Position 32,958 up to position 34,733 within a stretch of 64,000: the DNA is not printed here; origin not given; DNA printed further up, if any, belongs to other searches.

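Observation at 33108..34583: Single-polypeptide primase: PriS catalytic domain fused to PriL-CTD-like Fe-S domain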

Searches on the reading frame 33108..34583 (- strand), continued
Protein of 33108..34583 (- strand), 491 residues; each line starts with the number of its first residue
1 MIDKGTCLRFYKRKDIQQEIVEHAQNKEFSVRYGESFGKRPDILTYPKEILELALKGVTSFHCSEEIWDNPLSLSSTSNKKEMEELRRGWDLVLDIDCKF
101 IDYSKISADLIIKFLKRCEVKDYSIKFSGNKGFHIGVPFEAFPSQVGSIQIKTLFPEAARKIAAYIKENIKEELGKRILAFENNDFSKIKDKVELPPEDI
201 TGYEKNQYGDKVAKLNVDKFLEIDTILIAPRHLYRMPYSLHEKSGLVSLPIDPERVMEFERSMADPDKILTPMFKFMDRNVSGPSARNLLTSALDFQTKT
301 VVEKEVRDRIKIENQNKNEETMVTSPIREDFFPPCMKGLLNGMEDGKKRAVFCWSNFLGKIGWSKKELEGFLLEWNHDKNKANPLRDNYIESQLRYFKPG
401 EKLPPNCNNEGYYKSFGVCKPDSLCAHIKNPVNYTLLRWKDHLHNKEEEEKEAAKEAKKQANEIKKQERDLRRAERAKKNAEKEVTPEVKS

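Call 27: predict_structure(alignment_id=A1)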
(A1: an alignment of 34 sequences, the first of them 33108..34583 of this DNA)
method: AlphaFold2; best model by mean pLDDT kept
length: 491 residues; sequences in the alignment: 34
mean_pLDDT: 83.9   pTM: 0.60
mean pLDDT of the five models: 83.9, 80.5, 80.3, 75.5, 72.8
residues with pLDDT >= 90: 193; 70-90: 245; 50-70: 18; < 50: 35
segments of 3 or more residues with pLDDT < 50: 298-307, 309-325, 486-491
pLDDT, mean of each block of 10 residues (from residue 1): 87 95 90 77 81 91 89 78 85 89 95 97 94 92 91 87 91 93 90 86 83 85 59 88 93 95 92 90 93 72 45 39 58 89 84 92 89 91 90 88 82 83 82 86 79 82 89 87 55 34
secondary structure, 60 per line:
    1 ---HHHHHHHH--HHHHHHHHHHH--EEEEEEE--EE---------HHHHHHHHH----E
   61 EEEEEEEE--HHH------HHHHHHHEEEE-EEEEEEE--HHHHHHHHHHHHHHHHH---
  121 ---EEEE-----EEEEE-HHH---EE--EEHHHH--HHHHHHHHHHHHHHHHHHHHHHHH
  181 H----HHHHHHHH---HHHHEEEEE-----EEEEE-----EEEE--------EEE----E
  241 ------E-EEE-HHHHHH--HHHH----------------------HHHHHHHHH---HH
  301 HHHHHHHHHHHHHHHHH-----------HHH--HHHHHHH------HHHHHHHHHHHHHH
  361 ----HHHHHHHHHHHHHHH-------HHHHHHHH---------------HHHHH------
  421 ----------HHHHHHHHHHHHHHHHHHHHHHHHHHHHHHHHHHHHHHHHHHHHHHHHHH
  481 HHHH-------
elements in order: H4-11 H14-24 E27-33 H47-55 E60-68 H80-86 E87-90 E92-98 H101-117 E124-127 E133-137 H151-154 H157-181 H186-193 H197-200 E201-205 E211-215 E221-224 E233-235 E249-251 H253-258 H261-264 H287-295 H299-317 H334-340 H347-360 H365-379 H387-394 H410-414 H431-484

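Call 29: fold_search(model_id=the predicted structure, library=pdb)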
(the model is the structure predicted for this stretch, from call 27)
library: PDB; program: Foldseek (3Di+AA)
matches with E <= 10: 175; with E <= 0.001: 63
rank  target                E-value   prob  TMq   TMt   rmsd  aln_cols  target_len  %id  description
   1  8g9f_D                2.2e-08  1.00  0.31  0.38  18.8       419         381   15  Complete auto-inhibitory complex of Xenopus laevis DNA polymerase alpha-primase (released 2023-04-12)
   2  6sa1_D                9.4e-08  1.00  0.35  0.51   8.3       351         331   11  Post catalytic complex of Prim-PolC from Mycobacterium smegmatis with gapped DNA and 3'-dUTP (released 2020-11-18)
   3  4bpx_A                1.2e-07  1.00  0.29  0.36  18.9       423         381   13  Crystal structure of human primase in complex with the primase- binding motif of DNA polymerase alpha (released 2013-09-25)
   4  6sa1_A                1.7e-07  1.00  0.35  0.50   8.4       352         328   12  Post catalytic complex of Prim-PolC from Mycobacterium smegmatis with gapped DNA and 3'-dUTP (released 2020-11-18)
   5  1g71_A                1.9e-07  1.00  0.35  0.48  15.7       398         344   16  CRYSTAL STRUCTURE OF PYROCOCCUS FURIOSUS DNA PRIMASE (released 2001-01-10)
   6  6r4u_E                2.2e-07  1.00  0.31  0.39  19.5       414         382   15  Crystal structure of the Pri1 subunit of human primase bound to fludarabine triphosphate (released 2019-09-11)
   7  6r4t_D                2.3e-07  1.00  0.31  0.38  19.8       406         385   16  Crystal structure of the Pri1 subunit of human primase bound to vidarabine triphosphate (released 2019-09-11)
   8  4mm2_A                2.7e-07  1.00  0.29  0.35  18.4       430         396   14  Crystal structure of yeast primase catalytic subunit (released 2014-09-10)
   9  6r4s_A                2.8e-07  1.00  0.32  0.39  18.8       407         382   14  Crystal structure of the Pri1 subunit of human primase bound to ATP (released 2019-09-11)
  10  4mm2_B                4.0e-07  1.00  0.31  0.37  18.1       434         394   13  Crystal structure of yeast primase catalytic subunit (released 2014-09-10)
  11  5op0_B                4.4e-07  1.00  0.35  0.50   8.3       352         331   12  Structure of Prim-PolC from Mycobacterium smegmatis (released 2017-11-15)
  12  6r4u_A                4.4e-07  1.00  0.33  0.40  13.9       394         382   15  Crystal structure of the Pri1 subunit of human primase bound to fludarabine triphosphate (released 2019-09-11)
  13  6sa0_A                5.2e-07  1.00  0.36  0.50   8.1       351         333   13  Ternary complex of Prim-PolC from Mycobacterium smegmatis with 2nt gapped DNA and UpNHpp (released 2020-11-18)
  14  5op0_A                6.5e-07  1.00  0.37  0.53   7.5       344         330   12  Structure of Prim-PolC from Mycobacterium smegmatis (released 2017-11-15)
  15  6r5e_E                6.5e-07  1.00  0.32  0.40  11.1       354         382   15  Crystal structure of the Pri1 subunit of human primase bound to 2F-ATP (released 2019-09-11)
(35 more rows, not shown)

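Call 31: search_solved_structures(query=A1, max_evalue=0.01, show_alignments=0)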
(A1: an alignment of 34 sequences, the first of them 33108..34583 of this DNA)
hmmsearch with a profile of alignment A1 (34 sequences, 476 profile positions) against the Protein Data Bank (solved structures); distinct sequences matched with E-value up to 0.01: 1.
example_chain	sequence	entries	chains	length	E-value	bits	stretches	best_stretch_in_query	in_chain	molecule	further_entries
9f26_B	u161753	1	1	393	9.8e-06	27.8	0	396-441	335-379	DNA primase large subunit PriL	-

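Call 35: find_related_loci(query=A1, collection=genome_contigs, flank=3000)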
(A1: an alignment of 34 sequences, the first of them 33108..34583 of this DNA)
Query A1 (491 aa) in genome_contigs; peptide patterns used: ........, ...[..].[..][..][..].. (x = any residue, [..] = any of these).
599 stretches matched a pattern (row limit reached: there are more); 568 encode a relative of the query (tblastn E <= 1e-3); the best 80 are kept; 80 distinct loci.
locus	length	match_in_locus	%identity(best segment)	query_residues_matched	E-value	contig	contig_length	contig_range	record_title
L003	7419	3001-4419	76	1-473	0e+0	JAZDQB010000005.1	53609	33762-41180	MAG: Candidatus Woesearchaeota archaeon isolate MEGAHIT-group-0.97 k141_5502840, whole genome shotgun sequence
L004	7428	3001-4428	75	1-474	0e+0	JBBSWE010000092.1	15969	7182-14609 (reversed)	MAG: Nanoarchaeota archaeon isolate H52-bin155_1 H52_bin155_1_000000000092, whole genome shotgun sequence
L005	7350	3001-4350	67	1-455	0e+0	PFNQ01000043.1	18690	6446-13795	MAG: Candidatus Woesearchaeota archaeon CG_4_10_14_0_2_um_filter_33_13 CG_4_10_14_0.2_scaffold_1235_c, whole genome shot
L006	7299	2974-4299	67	1-445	0e+0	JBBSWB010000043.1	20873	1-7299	MAG: Nanoarchaeota archaeon isolate H41-bin204_1 H41_bin204_1_000000000043, whole genome shotgun sequence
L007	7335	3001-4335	67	2-449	0e+0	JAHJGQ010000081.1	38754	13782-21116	MAG: Nanoarchaeota archaeon isolate Modern_marine_glass_biofilm.mb.79 Modern_marine_glas.mb.79_k141_754837, whole genome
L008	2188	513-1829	69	1-445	0e+0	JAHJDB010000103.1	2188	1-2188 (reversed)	MAG: Nanoarchaeota archaeon isolate Modern_marine.mb.327 Modern_marine.mb.327_k141_2463167, whole genome shotgun sequenc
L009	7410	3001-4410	63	2-475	0e+0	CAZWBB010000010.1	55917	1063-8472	MAG TPA_asm: uncultured Methanosarcinales archaeon isolate SRP077602_co2_374 genome assembly, contig: NODE_876_length_55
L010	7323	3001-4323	67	1-451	0e+0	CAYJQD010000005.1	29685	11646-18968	MAG TPA_asm: uncultured Methanosarcinales archaeon isolate ERP125453_co1_474 genome assembly, contig: NODE_1318_length_2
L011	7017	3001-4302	67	1-443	0e+0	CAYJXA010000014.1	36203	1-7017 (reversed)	MAG TPA_asm: uncultured Methanosarcinales archaeon isolate ERP125453_co1_488 genome assembly, contig: NODE_912_length_36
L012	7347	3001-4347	64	1-458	0e+0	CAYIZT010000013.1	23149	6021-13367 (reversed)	MAG TPA_asm: uncultured Methanosarcinales archaeon isolate ERP119705_co9_54 genome assembly, contig: NODE_2243_length_23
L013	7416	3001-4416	61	1-476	0e+0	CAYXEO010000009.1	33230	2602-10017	MAG TPA_asm: uncultured Methanosarcinales archaeon isolate SRP077602_co6_159 genome assembly, contig: NODE_2167_length_3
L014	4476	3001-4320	65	1-443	0e+0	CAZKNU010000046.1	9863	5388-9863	MAG TPA_asm: uncultured Methanosarcinales archaeon isolate binchicken_co191_55 genome assembly, contig: NODE_4984_length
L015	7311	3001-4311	64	1-444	0e+0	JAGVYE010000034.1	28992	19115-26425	Candidatus Woesearchaeota archaeon isolate RIFCSPHIGHO2_02_FULL_38_13 rifcsphigho2_02_scaffold_7215, whole genome shotgu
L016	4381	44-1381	64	1-451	0e+0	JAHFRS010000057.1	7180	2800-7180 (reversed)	MAG: archaeon isolate nzgw58 NODE_6016_length_7181_cov_5.588102, whole genome shotgun sequence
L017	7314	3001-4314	65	1-448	0e+0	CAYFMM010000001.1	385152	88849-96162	MAG TPA_asm: uncultured Methanosarcinales archaeon isolate ERP019367_co1_44 genome assembly, contig: NODE_30_length_3851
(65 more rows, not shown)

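Call 43: search_protein_families(library=ncbifam, alignment_id=A1, max_evalue=0.001)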
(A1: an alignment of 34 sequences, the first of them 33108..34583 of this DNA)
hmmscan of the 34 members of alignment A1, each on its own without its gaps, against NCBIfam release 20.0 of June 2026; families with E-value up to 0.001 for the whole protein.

A. member 1, window:33108-34583:- (491 aa): 7 families
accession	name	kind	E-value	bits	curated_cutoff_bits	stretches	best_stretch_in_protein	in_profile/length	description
NF002588.0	PRK02249.1-2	equivalog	1.4e-09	37.8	439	1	309-467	205-358/360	DNA primase regulatory subunit PriL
NF002591.0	PRK02249.1-5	equivalog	1.5e-08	34.2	479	1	287-459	179-348/351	DNA primase regulatory subunit PriL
NF002590.0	PRK02249.1-4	equivalog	4.2e-08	32.7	459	1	321-456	220-349/358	DNA primase regulatory subunit PriL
NF001641.0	PRK00419.1-3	equivalog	2e-07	30.4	326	1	111-254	138-259/323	DNA primase small subunit PriS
NF003051.0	PRK03968.1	equivalog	4e-07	29.5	431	0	301-348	223-264/406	DNA primase large subunit PriL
NF002589.0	PRK02249.1-3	equivalog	6.4e-07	29.3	339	1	295-434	199-337/348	DNA primase regulatory subunit PriL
TIGR00335.1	primase_sml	equivalog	0.00049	19.6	143.5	0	152-255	203-307/324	DNA primase catalytic subunit PriS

B. families by the number of members that match (of 34 scanned): 8 families
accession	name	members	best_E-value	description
NF002588.0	PRK02249.1-2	34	3e-13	DNA primase regulatory subunit PriL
NF002591.0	PRK02249.1-5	33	2e-11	DNA primase regulatory subunit PriL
NF002589.0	PRK02249.1-3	33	2.8e-10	DNA primase regulatory subunit PriL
NF002590.0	PRK02249.1-4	33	1.2e-09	DNA primase regulatory subunit PriL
NF003051.0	PRK03968.1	33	1.9e-09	DNA primase large subunit PriL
NF001641.0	PRK00419.1-3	33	1.7e-08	DNA primase small subunit PriS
TIGR00335.1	primase_sml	26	2.9e-08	DNA primase catalytic subunit PriS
TIGR02778.1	ligD_pol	4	0.00028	non-homologous end-joining DNA ligase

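Call 47: search_protein_representatives(protein=window:33108-34583:-)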
Query: 491 residues. Proteins with E-value up to 0.001 (for the whole library): 719; up to 1e-10: 493; up to 1e-30: 301. The best 150 are listed.
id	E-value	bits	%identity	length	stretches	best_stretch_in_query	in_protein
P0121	2.9e-191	652.9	68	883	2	125-450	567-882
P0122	2.1e-178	610.5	54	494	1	2-480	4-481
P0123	3.7e-161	553.6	60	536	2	212-461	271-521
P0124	7.2e-127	440.5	47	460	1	8-461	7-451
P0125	1.9e-124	432.6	48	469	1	6-466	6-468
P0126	9.7e-122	423.6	48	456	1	1-437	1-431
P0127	1.3e-116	406.7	51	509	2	215-446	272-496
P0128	3.5e-115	402.0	48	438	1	7-456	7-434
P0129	5.8e-115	401.2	46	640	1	7-446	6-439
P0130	1.4e-114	400.0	48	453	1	8-439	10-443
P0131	4.7e-113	394.9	46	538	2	213-468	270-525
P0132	3.1e-111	389.0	46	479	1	6-453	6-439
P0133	5.2e-110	384.9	48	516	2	210-456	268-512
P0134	4.9e-109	381.7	51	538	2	212-440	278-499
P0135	7.9e-108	377.7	44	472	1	7-441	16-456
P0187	1.5e-90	320.8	42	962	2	92-455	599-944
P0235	1.1e-79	284.9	42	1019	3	9-181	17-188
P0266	2.8e-72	260.5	38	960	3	9-130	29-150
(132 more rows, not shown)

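Call 49: search_dna_similar(query=window:33108-34583:-, collection=phages, mode=protein, max_evalue=0.001, max_rows=10)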
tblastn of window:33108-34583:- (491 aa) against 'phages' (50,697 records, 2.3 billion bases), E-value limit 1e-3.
Records with a match: 20; places in all: 20; records where one place covers at least 80% of the query: 0.
Best place of each record, by identity: <60% 20.
By first word of the organism name: Vibrio 20.
By host as written in the record: - 14; Vibrio parahaemolyticus 4; Vibrio parahaemolyticus VP505 1; Vibrio crassostreae 1.
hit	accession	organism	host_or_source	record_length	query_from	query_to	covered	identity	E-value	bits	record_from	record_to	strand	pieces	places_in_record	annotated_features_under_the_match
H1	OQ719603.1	Vibrio phage vB_VpaP_1601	Vibrio parahaemolyticus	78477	72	148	16%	40.3%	1e-4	51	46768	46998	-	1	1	hypothetical protein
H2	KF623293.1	Vibrio phage SHOU24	Vibrio parahaemolyticus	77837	72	148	16%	39.0%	1e-4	51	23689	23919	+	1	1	hypothetical protein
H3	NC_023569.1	Vibrio phage SHOU24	Vibrio parahaemolyticus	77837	72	148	16%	39.0%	1e-4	51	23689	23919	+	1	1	primase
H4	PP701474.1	Vibrio phage phivp505_B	Vibrio parahaemolyticus VP505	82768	72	148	16%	37.7%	7e-4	49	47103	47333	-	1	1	record has no annotation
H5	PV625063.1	Vibrio phage phiVP505_23LXQ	Vibrio parahaemolyticus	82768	72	148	16%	37.7%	7e-4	49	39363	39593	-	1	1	primase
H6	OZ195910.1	Vibrio phage K478b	Seawater and oysters mix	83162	72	142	14%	39.4%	5e-4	49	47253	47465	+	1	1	primase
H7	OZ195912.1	Vibrio phage K478a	Seawater and oysters mix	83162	72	142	14%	39.4%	5e-4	49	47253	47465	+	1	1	primase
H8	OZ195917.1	Vibrio phage K468a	Seawater and oysters mix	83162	72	142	14%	39.4%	5e-4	49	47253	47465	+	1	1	primase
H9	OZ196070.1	Vibrio phage K449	Seawater and oysters mix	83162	72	142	14%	39.4%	5e-4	49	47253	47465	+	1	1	primase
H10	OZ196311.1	Vibrio phage K473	Seawater and oysters mix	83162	72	142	14%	39.4%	5e-4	49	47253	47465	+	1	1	primase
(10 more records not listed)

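Call 50: search_dna_similar(query=window:33108-34583:-, collection=plasmids, mode=protein, max_evalue=0.001, max_rows=10)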
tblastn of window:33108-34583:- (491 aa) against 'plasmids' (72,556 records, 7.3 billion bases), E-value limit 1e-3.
No match.

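Call 51: find_related_loci(query=A1, collection=viral_contigs, flank=5000)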
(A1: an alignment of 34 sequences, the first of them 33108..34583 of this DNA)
Query A1 (491 aa) in viral_contigs; peptide patterns used: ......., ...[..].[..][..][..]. (x = any residue, [..] = any of these).
30 stretches matched a pattern, but none encodes a relative of the query by tblastn (E <= 1e-3).

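Call 53: search_protein_families(library=pfam, proteins=[P0121, P0187, P0235, P0266], max_evalue=0.001)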
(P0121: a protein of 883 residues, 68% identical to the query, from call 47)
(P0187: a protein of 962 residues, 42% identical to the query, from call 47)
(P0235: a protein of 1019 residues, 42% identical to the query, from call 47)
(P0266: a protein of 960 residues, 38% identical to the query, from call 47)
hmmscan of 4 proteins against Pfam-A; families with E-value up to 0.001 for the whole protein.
P0121 (883 aa): 3 families
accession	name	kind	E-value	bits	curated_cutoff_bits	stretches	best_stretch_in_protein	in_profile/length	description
PF14890.11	Intein_splicing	-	6.1e-11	42.8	35.8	1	148-569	12-155/155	Intein splicing domain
PF04104.19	DNA_primase_lrg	-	2.1e-07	31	22.4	1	743-830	86-175/266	Eukaryotic and archaeal DNA primase, large subunit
PF14528.11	LAGLIDADG_3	-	3.3e-05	24.5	22.5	0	268-342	5-82/82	LAGLIDADG-like domain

P0187 (962 aa): 4 families
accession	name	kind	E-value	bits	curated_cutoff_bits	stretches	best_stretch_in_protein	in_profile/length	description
PF14890.11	Intein_splicing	-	1.7e-17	64.1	35.8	1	132-599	23-155/155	Intein splicing domain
PF14528.11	LAGLIDADG_3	-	1.2e-06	29.1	22.5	1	410-481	4-78/82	LAGLIDADG-like domain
PF04104.19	DNA_primase_lrg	-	1.4e-05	25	22.4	1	799-899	87-191/266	Eukaryotic and archaeal DNA primase, large subunit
PF01896.25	DNA_primase_S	-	0.00029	21.7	26.8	0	616-748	33-162/163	DNA primase small subunit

P0235 (1019 aa): 5 families
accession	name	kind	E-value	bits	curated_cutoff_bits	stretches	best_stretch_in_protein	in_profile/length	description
PF14890.11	Intein_splicing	-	2.2e-28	99.5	35.8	1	340-813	10-155/155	Intein splicing domain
PF14528.11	LAGLIDADG_3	-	9.1e-14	51.9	22.5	2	534-589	3-62/82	LAGLIDADG-like domain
PF04104.19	DNA_primase_lrg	-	7e-07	29.3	22.4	1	875-980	83-191/266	Eukaryotic and archaeal DNA primase, large subunit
PF01896.25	DNA_primase_S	-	1.1e-05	26.3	26.8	1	107-204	19-104/163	DNA primase small subunit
PF21686.3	LigD_Prim-Pol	-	0.0001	22.4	27.4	1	99-149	102-156/254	LigD, primase-polymerase domain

P0266 (960 aa): 3 families
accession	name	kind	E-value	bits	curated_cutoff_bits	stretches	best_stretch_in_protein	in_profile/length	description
PF14890.11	Intein_splicing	-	1.6e-14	54.4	35.8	1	166-592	10-155/155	Intein splicing domain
PF14528.11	LAGLIDADG_3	-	8.3e-09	36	22.5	0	292-360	4-75/82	LAGLIDADG-like domain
PF01896.25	DNA_primase_S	-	0.00064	20.6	26.8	0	588-767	44-160/163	DNA primase small subunit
